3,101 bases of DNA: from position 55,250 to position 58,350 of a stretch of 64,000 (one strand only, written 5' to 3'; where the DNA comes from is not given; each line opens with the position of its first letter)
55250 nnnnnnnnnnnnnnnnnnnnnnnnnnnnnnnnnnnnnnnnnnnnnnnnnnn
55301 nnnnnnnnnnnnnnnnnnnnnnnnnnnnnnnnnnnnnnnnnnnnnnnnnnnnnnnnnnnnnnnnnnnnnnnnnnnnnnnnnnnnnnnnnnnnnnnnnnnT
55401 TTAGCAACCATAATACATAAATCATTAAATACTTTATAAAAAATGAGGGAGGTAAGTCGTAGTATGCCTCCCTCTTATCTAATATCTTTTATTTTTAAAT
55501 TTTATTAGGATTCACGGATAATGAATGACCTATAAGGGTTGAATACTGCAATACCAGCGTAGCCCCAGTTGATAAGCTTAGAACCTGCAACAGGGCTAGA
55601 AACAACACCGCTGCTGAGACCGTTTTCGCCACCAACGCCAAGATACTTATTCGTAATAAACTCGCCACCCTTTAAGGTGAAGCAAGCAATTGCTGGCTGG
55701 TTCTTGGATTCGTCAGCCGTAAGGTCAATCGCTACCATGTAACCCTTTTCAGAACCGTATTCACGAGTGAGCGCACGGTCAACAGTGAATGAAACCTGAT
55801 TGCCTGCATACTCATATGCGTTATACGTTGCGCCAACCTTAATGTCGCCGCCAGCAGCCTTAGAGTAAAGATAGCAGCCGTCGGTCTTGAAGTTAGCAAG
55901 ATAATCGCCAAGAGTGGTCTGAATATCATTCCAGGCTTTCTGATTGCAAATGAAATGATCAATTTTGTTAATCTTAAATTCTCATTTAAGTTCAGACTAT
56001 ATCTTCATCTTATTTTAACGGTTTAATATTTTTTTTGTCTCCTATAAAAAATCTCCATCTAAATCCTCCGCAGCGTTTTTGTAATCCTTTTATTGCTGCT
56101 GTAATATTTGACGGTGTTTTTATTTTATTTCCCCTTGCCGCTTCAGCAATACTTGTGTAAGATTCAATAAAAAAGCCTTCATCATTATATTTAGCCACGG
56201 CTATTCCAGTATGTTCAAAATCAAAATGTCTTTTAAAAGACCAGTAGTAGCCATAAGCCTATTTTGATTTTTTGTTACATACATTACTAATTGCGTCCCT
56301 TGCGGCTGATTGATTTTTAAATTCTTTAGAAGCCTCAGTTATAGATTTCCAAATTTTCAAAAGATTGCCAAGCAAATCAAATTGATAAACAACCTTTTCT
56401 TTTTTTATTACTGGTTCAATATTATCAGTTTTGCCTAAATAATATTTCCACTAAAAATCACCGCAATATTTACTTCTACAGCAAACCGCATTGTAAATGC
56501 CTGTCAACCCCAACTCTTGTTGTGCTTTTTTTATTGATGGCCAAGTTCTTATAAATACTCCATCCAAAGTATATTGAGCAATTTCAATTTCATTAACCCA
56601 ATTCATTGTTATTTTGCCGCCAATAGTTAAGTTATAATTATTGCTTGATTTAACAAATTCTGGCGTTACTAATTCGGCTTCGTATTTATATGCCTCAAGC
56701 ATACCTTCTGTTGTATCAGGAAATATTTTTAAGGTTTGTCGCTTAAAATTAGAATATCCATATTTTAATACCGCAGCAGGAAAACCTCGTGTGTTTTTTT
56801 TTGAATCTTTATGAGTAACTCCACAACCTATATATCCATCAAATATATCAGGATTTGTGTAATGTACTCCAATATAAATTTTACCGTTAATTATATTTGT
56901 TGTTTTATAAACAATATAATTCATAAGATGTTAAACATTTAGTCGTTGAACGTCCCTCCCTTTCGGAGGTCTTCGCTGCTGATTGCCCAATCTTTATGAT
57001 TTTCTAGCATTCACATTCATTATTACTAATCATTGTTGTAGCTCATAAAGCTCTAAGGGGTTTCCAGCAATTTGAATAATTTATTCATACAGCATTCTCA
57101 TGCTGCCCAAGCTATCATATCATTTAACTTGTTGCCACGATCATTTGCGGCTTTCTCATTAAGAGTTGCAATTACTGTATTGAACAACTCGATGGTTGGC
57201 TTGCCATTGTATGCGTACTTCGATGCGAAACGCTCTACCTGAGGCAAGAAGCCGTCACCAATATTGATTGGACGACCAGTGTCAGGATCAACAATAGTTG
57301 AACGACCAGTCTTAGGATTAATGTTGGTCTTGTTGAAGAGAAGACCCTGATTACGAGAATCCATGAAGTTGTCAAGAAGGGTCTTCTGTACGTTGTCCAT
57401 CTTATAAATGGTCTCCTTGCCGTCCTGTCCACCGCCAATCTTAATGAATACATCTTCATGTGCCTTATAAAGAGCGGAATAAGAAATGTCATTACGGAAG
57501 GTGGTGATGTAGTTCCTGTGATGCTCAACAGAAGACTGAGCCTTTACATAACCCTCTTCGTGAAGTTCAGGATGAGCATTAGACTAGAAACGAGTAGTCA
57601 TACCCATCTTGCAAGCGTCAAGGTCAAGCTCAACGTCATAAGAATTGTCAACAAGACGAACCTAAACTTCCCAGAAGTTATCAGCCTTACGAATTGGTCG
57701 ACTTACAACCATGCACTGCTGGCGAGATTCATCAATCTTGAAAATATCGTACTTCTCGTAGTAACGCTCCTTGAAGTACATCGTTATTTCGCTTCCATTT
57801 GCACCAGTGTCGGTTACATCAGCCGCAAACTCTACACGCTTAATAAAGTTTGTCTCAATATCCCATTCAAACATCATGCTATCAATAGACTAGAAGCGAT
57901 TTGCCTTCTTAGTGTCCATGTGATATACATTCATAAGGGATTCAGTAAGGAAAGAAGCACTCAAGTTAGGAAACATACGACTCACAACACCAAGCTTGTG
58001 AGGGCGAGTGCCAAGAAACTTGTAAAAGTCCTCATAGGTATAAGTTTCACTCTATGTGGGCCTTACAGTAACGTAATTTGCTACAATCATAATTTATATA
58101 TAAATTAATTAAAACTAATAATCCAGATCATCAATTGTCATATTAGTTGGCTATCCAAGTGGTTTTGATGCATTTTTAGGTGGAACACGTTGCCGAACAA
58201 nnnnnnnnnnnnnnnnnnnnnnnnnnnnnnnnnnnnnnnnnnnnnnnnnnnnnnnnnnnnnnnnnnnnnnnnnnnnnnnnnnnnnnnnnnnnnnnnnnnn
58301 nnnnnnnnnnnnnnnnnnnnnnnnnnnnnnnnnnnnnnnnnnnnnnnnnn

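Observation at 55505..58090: Putative major capsid gene split by a group-I-like intron whose GIY-YIG endonuclease itself needs TAG read-through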

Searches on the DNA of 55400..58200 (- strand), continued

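Call 53: get_annotated_region(hit=H12, flank=3000)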
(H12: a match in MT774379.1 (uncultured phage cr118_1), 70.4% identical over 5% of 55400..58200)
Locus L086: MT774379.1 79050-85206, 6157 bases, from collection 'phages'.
description: Uncultured phage cr118_1, complete genome.
organism: uncultured phage cr118_1 (NCBI taxid 2772063)
taxonomy: Viruses; Duplodnaviria; Heunggongvirae; Uroviricota; Caudoviricetes; Crassvirales; Suoliviridae; Uncouvirinae; Besingivirus; Besingivirus coli
host: -; source: human feces; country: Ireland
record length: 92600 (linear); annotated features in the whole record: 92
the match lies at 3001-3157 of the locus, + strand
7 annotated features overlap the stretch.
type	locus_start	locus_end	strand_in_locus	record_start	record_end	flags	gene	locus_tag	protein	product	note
CDS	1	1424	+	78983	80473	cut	-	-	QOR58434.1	hypothetical protein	gp_13889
CDS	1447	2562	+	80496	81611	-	-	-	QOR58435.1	hypothetical protein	gp_13890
CDS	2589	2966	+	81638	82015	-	-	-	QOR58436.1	major capsid protein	gp_13891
CDS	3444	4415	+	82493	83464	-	-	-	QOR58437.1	major capsid protein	gp_13892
CDS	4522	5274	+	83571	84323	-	-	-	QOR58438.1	protein RecA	gp_13893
CDS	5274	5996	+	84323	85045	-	-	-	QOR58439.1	hypothetical protein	gp_13894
CDS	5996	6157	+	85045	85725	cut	-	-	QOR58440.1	hypothetical protein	gp_13895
